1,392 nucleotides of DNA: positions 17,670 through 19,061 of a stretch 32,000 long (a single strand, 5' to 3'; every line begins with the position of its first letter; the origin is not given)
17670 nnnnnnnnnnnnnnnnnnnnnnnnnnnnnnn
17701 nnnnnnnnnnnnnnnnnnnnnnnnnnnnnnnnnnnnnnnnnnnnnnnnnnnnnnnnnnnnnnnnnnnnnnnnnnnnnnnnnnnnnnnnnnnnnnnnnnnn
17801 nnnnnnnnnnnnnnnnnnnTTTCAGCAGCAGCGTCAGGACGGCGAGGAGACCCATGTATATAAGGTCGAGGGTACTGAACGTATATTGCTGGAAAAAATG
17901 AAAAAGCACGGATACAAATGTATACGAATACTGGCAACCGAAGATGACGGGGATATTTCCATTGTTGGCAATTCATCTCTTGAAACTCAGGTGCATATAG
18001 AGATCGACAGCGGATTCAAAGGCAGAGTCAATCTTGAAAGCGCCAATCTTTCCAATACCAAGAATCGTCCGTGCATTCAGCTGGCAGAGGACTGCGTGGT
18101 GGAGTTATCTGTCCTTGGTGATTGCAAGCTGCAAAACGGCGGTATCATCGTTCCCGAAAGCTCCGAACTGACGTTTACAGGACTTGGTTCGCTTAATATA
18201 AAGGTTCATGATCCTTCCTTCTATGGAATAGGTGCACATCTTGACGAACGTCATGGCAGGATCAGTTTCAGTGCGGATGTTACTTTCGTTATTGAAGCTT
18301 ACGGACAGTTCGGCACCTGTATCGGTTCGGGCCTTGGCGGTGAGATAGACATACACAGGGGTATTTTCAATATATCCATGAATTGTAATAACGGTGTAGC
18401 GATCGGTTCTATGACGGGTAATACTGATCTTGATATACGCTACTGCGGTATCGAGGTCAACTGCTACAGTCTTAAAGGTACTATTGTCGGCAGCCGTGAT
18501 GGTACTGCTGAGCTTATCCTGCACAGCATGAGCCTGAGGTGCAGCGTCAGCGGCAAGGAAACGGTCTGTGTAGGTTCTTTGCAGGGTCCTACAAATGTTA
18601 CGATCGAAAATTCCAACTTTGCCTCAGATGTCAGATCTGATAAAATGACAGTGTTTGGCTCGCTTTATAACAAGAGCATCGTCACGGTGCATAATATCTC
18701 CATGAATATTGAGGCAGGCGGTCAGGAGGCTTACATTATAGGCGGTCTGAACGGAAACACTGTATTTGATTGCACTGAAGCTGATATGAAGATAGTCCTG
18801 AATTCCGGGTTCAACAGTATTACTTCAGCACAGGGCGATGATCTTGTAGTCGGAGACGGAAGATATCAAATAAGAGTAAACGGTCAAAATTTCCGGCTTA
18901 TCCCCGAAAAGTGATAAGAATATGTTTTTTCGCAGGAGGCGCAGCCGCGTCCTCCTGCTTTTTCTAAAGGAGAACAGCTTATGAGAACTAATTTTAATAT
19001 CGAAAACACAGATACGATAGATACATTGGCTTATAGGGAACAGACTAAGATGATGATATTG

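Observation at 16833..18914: Cytoplasmic, apparently active EAL domain fused to seven or eight exact 28-residue repeats (predicted beta-solenoid) of unknown function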

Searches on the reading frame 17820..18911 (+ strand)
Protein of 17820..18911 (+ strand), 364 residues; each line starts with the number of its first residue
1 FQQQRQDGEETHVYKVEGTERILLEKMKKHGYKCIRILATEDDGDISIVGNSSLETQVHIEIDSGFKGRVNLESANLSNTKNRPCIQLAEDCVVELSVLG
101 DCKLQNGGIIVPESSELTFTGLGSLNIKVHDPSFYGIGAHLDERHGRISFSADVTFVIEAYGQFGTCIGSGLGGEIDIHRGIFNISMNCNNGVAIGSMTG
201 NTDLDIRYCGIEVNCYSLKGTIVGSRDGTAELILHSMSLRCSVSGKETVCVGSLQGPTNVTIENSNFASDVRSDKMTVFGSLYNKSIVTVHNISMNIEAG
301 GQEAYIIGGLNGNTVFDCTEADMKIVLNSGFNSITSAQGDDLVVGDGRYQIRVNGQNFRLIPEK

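Call 8: find_homologous_proteins(query=window:17820-18911:+, max_evalue=0.001)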
Query window:17820-18911:+ (364 aa): 1 proteins with E <= 0.001 among 2703 candidates.
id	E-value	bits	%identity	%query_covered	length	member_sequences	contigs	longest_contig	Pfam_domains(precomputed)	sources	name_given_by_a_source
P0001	3.5e-41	160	34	77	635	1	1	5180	PF00563.26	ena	-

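Call 9: search_solved_structures(query=window:17820-18911:+, max_evalue=10)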
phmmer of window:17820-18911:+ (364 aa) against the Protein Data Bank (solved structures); distinct sequences matched with E-value up to 10: 0.

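Call 17: search_protein_representatives(alignment_id=A1)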
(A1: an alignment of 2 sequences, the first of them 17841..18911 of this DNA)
Query: 2 sequences, 364 profile positions. Proteins with E-value up to 0.001 (for the whole library): 296; up to 1e-10: 252; up to 1e-30: 95. The best 150 are listed.
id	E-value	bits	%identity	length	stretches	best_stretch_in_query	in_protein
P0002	4.3e-200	680.8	-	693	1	1-355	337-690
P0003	2.4e-117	408.6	-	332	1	25-349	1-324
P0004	5.5e-103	361.3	-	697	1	1-350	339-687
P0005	5.1e-88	312.0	-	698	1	1-343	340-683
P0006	9.8e-86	304.5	-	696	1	1-351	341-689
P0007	1.4e-80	287.6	-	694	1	6-352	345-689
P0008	2.6e-80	286.7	-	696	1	1-351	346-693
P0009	1.3e-75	271.2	-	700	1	1-353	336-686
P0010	3.5e-75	269.8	-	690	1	1-353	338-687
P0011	1.3e-72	261.3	-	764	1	1-318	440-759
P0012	2.5e-72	260.4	-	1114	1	2-354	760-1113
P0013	5.6e-71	256.0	-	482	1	4-326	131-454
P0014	5.2e-70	252.8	-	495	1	1-354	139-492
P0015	1.0e-69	251.8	-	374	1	18-351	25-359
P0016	6.2e-69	249.3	-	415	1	10-339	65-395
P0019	3.5e-68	246.8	-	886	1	1-352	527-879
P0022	5.2e-66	239.6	-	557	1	1-351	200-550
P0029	9.6e-64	232.2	-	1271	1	3-350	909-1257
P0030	1.2e-63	231.9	-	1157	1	9-352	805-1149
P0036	1.4e-61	225.1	-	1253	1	4-349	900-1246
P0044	2.4e-59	217.7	-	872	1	1-326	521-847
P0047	4.6e-58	213.5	-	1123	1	7-327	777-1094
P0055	5.9e-53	196.7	-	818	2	3-269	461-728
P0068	3.0e-39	151.6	-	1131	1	4-325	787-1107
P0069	3.9e-38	147.9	-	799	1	3-348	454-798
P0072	4.0e-37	144.6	-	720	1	5-322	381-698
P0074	2.7e-36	141.9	-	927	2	3-246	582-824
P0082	4.3e-34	134.6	-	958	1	4-348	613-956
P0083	6.3e-34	134.1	-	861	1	4-326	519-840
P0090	1.9e-32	129.2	-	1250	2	4-265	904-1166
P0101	2.5e-30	122.3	-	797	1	5-342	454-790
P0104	5.6e-30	121.1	-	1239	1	4-346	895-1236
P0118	1.5e-27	113.1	-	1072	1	4-350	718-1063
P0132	8.9e-26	107.3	-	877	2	5-270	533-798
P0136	1.6e-25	106.4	-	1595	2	6-249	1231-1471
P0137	1.6e-25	106.4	-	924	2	8-258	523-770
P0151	3.6e-24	102.0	-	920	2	40-224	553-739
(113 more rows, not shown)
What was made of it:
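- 17850..18902 (+): Domain X (aa ~340-690): an undescribed all-beta repetitive domain, predicted to be a beta-solenoid. Family of 296 representatives (call 17).
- Tried and rejected: The exhaustive HMMER search was needed (call 17).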

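Call 18: search_protein_families(library=pfam, proteins=[P0012, P0029, P0019, P0011, P0055, P0136, P0082, P0069, P0118], max_evalue=0.001)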
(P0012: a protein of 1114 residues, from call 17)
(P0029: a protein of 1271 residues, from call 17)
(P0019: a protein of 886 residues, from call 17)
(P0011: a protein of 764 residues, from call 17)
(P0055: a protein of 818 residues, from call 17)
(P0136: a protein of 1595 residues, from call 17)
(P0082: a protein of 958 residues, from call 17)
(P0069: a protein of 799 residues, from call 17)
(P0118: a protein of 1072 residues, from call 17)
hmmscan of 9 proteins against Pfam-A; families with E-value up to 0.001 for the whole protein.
P0012 (1114 aa): 4 families
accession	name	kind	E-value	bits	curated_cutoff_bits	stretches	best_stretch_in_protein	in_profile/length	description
PF00563.25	EAL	-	4.5e-50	170.7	31.3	1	506-733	3-236/236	EAL domain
PF13377.12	Peripla_BP_3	-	1.3e-21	77.9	26.5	1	129-283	6-166/167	Periplasmic binding protein-like domain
PF00532.27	Peripla_BP_1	-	2.4e-13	50.6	22.2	1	89-225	75-214/281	Periplasmic binding proteins and sugar binding domain of LacI family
PF13407.12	Peripla_BP_4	-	0.00018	21.6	35.1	1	97-237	82-224/258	Periplasmic binding protein domain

P0029 (1271 aa): 5 families
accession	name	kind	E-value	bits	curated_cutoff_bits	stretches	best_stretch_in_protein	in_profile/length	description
PF00563.25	EAL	-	1.1e-50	172.6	31.3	1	660-882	8-236/236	EAL domain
PF13377.12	Peripla_BP_3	-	8.2e-23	81.7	26.5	1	124-289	1-167/167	Periplasmic binding protein-like domain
PF00990.26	GGDEF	-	4.8e-21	75.6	23.8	1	483-627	3-148/161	Diguanylate cyclase, GGDEF domain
PF13407.12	Peripla_BP_4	-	5.1e-10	39.8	35.1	1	126-236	113-222/258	Periplasmic binding protein domain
PF00532.27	Peripla_BP_1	-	3.6e-08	33.7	22.2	1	92-255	77-251/281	Periplasmic binding proteins and sugar binding domain of LacI family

P0019 (886 aa): 1 family
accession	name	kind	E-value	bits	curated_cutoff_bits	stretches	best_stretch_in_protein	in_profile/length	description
PF00563.25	EAL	-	7.2e-49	166.7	31.3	1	276-501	8-236/236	EAL domain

P0011 (764 aa): 1 family
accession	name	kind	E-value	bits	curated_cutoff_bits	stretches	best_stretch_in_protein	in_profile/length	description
PF00563.25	EAL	-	8.3e-46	156.7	31.3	1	187-414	3-236/236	EAL domain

P0055 (818 aa): 1 family
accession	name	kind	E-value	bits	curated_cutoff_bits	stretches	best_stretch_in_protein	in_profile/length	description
PF00563.25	EAL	-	2.8e-51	174.6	31.3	1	211-433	8-236/236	EAL domain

P0136 (1595 aa): 4 families
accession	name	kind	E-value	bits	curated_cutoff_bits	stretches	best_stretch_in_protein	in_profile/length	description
PF00563.25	EAL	-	2.8e-41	141.9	31.3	1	976-1199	8-236/236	EAL domain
PF13377.12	Peripla_BP_3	-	3.7e-12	47.1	26.5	1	129-284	5-166/167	Periplasmic binding protein-like domain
PF13407.12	Peripla_BP_4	-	9.9e-09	35.5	35.1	1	22-265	15-254/258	Periplasmic binding protein domain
PF00990.26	GGDEF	-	2.6e-07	31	23.8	1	796-947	5-153/161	Diguanylate cyclase, GGDEF domain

P0082 (958 aa): 7 families
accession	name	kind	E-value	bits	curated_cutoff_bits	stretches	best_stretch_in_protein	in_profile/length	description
PF00563.25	EAL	-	6.7e-49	166.8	31.3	1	359-584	5-236/236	EAL domain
PF00990.26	GGDEF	-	1.3e-14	54.7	23.8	1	191-311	6-126/161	Diguanylate cyclase, GGDEF domain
PF13302.13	Acetyltransf_3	-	7.6e-14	53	25.4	1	6-145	2-138/138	Acetyltransferase (GNAT) domain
PF00583.31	Acetyltransf_1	-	8.1e-12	45.9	20.7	1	31-144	7-116/116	Acetyltransferase (GNAT) family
PF13420.13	Acetyltransf_4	-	1e-07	32.5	24.3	1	12-151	5-141/155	Acetyltransferase (GNAT) domain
PF13508.13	Acetyltransf_7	-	8.9e-06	26.4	27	1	65-146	8-84/84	Acetyltransferase (GNAT) domain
PF13673.13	Acetyltransf_10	-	0.00088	19.7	23.6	0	57-156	28-121/128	Acetyltransferase (GNAT) domain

P0069 (799 aa): 4 families
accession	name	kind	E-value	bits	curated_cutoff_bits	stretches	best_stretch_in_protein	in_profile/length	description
PF00563.25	EAL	-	3.9e-51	174.1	31.3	1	201-426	6-236/236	EAL domain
PF13302.13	Acetyltransf_3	-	3e-09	38.1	25.4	1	2-140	2-137/138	Acetyltransferase (GNAT) domain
PF00583.31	Acetyltransf_1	-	9.8e-08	32.7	20.7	1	26-133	5-109/116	Acetyltransferase (GNAT) family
PF13420.13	Acetyltransf_4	-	2.1e-05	25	24.3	1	33-147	27-141/155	Acetyltransferase (GNAT) domain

P0118 (1072 aa): 2 families
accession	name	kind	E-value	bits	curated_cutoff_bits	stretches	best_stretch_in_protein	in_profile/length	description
PF00563.25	EAL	-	6.3e-49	166.9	31.3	1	462-689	3-236/236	EAL domain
PF00990.26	GGDEF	-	5.1e-22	78.8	23.8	1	288-430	3-147/161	Diguanylate cyclase, GGDEF domain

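Call 32: find_related_loci(query=A1, collection=genome_contigs, flank=8000)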
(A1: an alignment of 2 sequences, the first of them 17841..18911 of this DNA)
Query A1 (357 aa) in genome_contigs; peptide patterns used: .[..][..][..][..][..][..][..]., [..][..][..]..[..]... (x = any residue, [..] = any of these).
248 stretches matched a pattern; 4 encode a relative of the query (tblastn E <= 1e-3); 4 distinct loci.
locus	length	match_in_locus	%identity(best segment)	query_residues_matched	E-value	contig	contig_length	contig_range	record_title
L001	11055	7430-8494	61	1-355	5e-146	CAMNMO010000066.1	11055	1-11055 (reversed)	MAG: uncultured Ruminococcus sp. isolate SRR873597_bin.128_metaWRAP_v1.3_MAG genome assembly, contig: NODE.16096_length_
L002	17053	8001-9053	55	1-351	3e-133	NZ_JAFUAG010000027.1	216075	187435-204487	MAG: Ruminococcus sp. isolate RGIG4311 Roe_deer_Duodenum-2__c1212, whole genome shotgun sequence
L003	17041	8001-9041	32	5-351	8e-55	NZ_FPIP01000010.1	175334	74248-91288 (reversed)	Ruminococcus flavefaciens strain YL228, whole genome shotgun sequence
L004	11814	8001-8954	33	5-322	7e-51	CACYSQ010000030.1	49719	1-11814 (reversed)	MAG: Ruminococcus flavefaciens isolate RUG12238 genome assembly, contig: RUG12238_asm_30, whole genome shotgun sequence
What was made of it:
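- Tried and rejected: With the 2-sequence alignment it used poor patterns and returned only 4 Ruminococcus loci (call 32), so the taxonomic range is under-sampled.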

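Call 36: search_protein_families(library=pfam, proteins=[L002:9061-9435:+, L002:9498-10577:+, L002:5366-5920:-, L003:9256-9819:+, L003:9819-11300:+, L003:4999-5385:+, L003:2446-4413:+, L003:6008-6391:-, L003:12019-12657:+, L003:12653-13528:+], max_evalue=0.001)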
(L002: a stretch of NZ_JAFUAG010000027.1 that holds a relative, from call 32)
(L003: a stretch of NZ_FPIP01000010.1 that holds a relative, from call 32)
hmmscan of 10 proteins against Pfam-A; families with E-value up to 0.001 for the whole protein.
L002:9061-9435:+ (125 aa): 1 family
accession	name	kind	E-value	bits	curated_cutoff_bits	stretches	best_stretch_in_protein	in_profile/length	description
PF20212.3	DUF6572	-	1.2e-20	74.2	27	1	18-109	3-95/106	Family of unknown function (DUF6572)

L002:9498-10577:+ (360 aa): 1 family
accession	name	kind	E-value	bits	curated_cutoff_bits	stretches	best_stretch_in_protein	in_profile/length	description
PF00248.27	Aldo_ket_red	-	1.6e-67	228.1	24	1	56-358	2-290/291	Aldo/keto reductase family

L002:5366-5920:- (184 aa): 2 families
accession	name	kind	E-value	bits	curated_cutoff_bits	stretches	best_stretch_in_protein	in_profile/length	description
PF01569.27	PAP2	-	1.6e-21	76.8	27.2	1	61-173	5-127/130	PAP2 superfamily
PF14378.12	PAP2_3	-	3e-09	37.4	27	1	99-159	122-183/190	PAP2 superfamily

L003:9256-9819:+ (188 aa): 2 families
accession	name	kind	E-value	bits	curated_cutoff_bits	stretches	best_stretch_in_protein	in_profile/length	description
PF08281.18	Sigma70_r4_2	-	5.4e-07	29.6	25.7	1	127-177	4-54/54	Sigma-70, region 4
PF04545.22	Sigma70_r4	-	6.2e-06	26.1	24.1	1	131-179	2-50/50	Sigma-70, region 4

L003:9819-11300:+ (494 aa): 1 family
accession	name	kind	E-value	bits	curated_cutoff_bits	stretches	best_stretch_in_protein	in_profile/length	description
PF03793.24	PASTA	-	5.9e-25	87.5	23.2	2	260-319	3-63/64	PASTA domain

L003:4999-5385:+ (129 aa): 0 families

L003:2446-4413:+ (656 aa): 8 families
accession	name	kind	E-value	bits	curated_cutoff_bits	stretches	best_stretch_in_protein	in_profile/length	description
PF03382.20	DUF285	-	4.8e-103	339.8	25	5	323-440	6-118/120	Mycoplasma protein of unknown function, DUF285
PF23952.1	LRR_EndoS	-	5.1e-16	59.4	27.9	0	152-232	37-114/116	Endo-beta-N-acetylglucosaminidase EndoS LRR domain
PF12799.13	LRR_4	-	1.6e-15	57.2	27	0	302-340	1-35/44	Leucine Rich repeats (2 copies)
PF13855.12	LRR_8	-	2.6e-14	53.2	27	0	296-337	19-58/61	Leucine rich repeat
PF00404.24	Dockerin_1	-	3.7e-11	43.5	22.9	1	576-632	1-52/57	Dockerin type I domain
PF24758.1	LRR_At5g56370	-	3.2e-09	37.2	27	0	302-388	11-94/227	FBD-associated F-box protein At5g56370, LRR repeats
PF25013.1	LRR_Zer-1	-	3.3e-07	31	27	0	257-342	10-100/137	Zer-1-like, Leucine-rich repeats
PF24048.1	LRR_NXF1-5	-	0.00012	22.1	30.5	0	273-321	51-99/142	NXF1/2/3/5 leucine-rich repeat domain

L003:6008-6391:- (127 aa): 1 family
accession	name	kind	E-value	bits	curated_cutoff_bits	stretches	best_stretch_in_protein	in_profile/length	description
PF00239.26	Resolvase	-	3.9e-18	66.4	23.3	1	2-99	47-143/145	Resolvase, N terminal domain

L003:12019-12657:+ (213 aa): 1 family
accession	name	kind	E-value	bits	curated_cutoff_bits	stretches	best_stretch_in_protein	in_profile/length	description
PF22564.2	HAAS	-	3.6e-08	34.1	27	1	11-63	1-53/55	HAAS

L003:12653-13528:+ (292 aa): 1 family
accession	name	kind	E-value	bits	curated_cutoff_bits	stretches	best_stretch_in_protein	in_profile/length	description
PF13349.12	DUF4097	-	2e-16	60.5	22.9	1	74-261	7-193/247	Toastrack DUF4097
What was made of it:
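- Closest known: Toastrack. Same: One happens to lie ~3.5 kb from the homologue in L003 (call 36).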

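Call 38: search_solved_structures(query=A3, max_evalue=10, show_alignments=2)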
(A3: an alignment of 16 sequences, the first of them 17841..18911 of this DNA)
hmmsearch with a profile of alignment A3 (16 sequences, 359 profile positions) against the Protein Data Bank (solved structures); distinct sequences matched with E-value up to 10: 0.

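Call 39: search_protein_families(library=pfam, alignment_id=A3, max_evalue=10)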
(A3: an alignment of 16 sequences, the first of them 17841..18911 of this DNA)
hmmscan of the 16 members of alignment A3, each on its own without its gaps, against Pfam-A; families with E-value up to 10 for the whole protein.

A. member 1, window:17841-18911:+ (357 aa): 0 families

B. families by the number of members that match (of 16 scanned): 9 families
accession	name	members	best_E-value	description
PF06399.18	GFRP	1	0.05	GTP cyclohydrolase I feedback regulatory protein (GFRP)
PF08199.16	E2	1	0.06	Bacteriophage E2-like protein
PF15913.10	Furin-like_2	1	0.12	Furin-like repeat, cysteine-rich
PF07646.21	Kelch_2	1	0.14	Kelch motif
PF18906.5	Phage_tube_2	1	0.19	Phage tail tube protein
PF10106.14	DUF2345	1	0.19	Uncharacterized protein conserved in bacteria (DUF2345)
PF24255.1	DUF7456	1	0.22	Family of unknown function (DUF7456)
PF20525.3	DUF6740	1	0.41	Family of unknown function (DUF6740)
PF05658.19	YadA_head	1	1.2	YadA head domain repeat (2 copies)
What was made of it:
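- On Right-handed parallel beta-helix / pectate-lyase-like (PbH1, Beta_helix, CASH): No Pfam family at E<=10 that is shared by more than 1 of 16 members, and none of those hit is a beta-helix family (call 39).
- On Cthe_2159 carbohydrate-binding beta-helix family: No Pfam hit at E<=10 (call 39).
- Closest known: Right-handed parallel beta-helix proteins. Different: There is no significant structural or sequence similarity (best E 0.02-0.09, TM<=0.34, rmsd 10-15 A; no Pfam hit at E<=10, call 39).
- Closest known: Cthe_2159-type carbohydrate-binding beta-helix. Different: No Pfam hit to that family for any of 16 members at E<=10 (call 39).
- No CASH, PbH1, Beta_helix or Cthe_2159 Pfam hit appears even at E<=10 (call 39). 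There is no similarity to any enzyme family (calls 38, 39).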

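Call 43: list_cluster_members(proteins=[P0002, P0004, P0012, P0029, P0019, P0082, P0136, P0072, P0003, P0015])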
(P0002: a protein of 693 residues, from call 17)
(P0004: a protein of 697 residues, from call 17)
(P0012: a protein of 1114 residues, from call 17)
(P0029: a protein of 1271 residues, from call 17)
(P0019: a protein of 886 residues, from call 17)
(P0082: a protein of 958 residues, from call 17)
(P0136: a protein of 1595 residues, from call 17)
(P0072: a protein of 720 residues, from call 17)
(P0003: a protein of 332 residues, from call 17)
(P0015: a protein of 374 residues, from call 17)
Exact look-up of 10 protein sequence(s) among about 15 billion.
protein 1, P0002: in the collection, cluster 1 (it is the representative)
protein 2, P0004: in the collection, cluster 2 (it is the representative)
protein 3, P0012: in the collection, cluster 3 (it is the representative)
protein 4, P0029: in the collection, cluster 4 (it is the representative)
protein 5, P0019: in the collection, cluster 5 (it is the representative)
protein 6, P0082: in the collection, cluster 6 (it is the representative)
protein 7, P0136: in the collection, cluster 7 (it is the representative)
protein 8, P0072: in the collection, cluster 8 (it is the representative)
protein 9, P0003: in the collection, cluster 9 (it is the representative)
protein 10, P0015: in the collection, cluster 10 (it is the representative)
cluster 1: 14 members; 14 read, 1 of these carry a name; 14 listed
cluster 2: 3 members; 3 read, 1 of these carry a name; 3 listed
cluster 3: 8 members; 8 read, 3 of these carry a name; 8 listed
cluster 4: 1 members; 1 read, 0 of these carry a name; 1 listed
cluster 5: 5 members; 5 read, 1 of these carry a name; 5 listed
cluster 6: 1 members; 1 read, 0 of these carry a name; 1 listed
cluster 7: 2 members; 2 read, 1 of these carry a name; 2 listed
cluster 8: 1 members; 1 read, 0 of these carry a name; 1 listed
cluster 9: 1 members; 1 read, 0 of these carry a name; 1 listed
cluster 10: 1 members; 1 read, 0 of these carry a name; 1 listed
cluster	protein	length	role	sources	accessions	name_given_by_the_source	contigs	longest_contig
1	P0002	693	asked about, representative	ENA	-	-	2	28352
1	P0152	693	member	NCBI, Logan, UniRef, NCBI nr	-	-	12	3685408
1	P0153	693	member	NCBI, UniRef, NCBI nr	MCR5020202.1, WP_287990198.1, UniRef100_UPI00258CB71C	EAL domain-containing protein [Ruminococcus sp.] | EAL domain-containing protein n=1 Tax=Ruminococcus sp. TaxID=41978 RepID=UPI00258CB71C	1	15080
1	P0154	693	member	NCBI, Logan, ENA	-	-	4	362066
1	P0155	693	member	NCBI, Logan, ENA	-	-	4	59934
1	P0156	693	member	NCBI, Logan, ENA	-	-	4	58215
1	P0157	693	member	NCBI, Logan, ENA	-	-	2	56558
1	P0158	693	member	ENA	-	-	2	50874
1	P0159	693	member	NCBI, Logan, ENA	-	-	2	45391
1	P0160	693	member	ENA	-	-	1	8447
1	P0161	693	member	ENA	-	-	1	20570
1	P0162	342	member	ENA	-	-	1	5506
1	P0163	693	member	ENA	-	-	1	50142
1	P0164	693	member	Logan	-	-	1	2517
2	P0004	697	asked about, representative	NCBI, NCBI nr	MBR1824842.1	MAG: EAL domain-containing protein [Ruminococcus sp.] | EAL domain-containing protein [Ruminococcus sp.]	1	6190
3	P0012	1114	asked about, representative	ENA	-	-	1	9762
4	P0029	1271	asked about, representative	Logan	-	-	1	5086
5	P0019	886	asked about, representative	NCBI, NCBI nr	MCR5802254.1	MAG: EAL domain-containing protein [Lachnospiraceae bacterium] | EAL domain-containing protein [Lachnospiraceae bacterium]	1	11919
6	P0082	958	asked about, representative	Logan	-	-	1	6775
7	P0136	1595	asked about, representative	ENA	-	-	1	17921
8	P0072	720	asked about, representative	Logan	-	-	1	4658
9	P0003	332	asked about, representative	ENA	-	-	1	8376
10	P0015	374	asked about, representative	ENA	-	-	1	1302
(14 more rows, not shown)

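Call 47: find_encoding_contigs(protein=P0003, flank=4000, max_places=2)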
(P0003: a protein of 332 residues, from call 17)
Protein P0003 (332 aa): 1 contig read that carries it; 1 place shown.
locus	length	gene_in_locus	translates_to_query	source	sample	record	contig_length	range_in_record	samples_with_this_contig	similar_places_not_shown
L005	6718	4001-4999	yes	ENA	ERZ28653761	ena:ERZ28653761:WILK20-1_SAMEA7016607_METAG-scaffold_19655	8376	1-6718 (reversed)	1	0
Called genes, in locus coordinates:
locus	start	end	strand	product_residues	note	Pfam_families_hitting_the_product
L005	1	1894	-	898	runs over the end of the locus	PF02687:FtsX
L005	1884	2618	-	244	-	PF00005:ABC_tran, PF02463:SMC_N, PF13304:AAA_21 (faint)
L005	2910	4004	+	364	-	-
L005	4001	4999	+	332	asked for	-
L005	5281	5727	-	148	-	PF01741:MscL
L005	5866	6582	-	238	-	PF00899:ThiF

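Call 51: predict_structure(alignment_id=A3)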
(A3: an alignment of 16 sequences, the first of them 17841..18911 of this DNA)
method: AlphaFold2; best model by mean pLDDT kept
length: 357 residues; sequences in the alignment: 16
mean_pLDDT: 94.3   pTM: 0.92
mean pLDDT of the five models: 94.3, 94.0, 94.0, 93.7, 93.6
residues with pLDDT >= 90: 320; 70-90: 29; 50-70: 4; < 50: 4
segments of 3 or more residues with pLDDT < 50: none
pLDDT, mean of each block of 10 residues (from residue 1): 74 95 95 89 90 97 97 92 98 96 98 98 95 96 98 97 96 98 97 94 97 97 96 97 97 97 97 96 96 97 91 94 93 89 95 67
secondary structure, 60 per line:
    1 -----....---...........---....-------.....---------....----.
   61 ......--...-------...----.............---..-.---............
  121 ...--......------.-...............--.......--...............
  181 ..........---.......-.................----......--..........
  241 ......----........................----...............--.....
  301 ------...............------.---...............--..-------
elements in order: E6-9 E13-16 H17-23 E27-30 E38-42 E52-55 E60-66 E69-71 E79-81 E86-98 E109-123 E126-131 E140-154 E157-163 E166-190 E194-200 E202-218 E223-228 E231-246 E251-274 E279-293 E296-300 E307-321 E335-346
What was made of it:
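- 17850..18902 (+): AF2 C-terminal-only model: pLDDT 94.3, pTM 0.92 (call 51).
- X is a real, folded, conserved domain: 296 representatives, 95 of them at E<1e-30 (call 17), and an AF2 model at pLDDT 94.3, pTM 0.92 (call 51). The AF2 model is confident (call 51).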
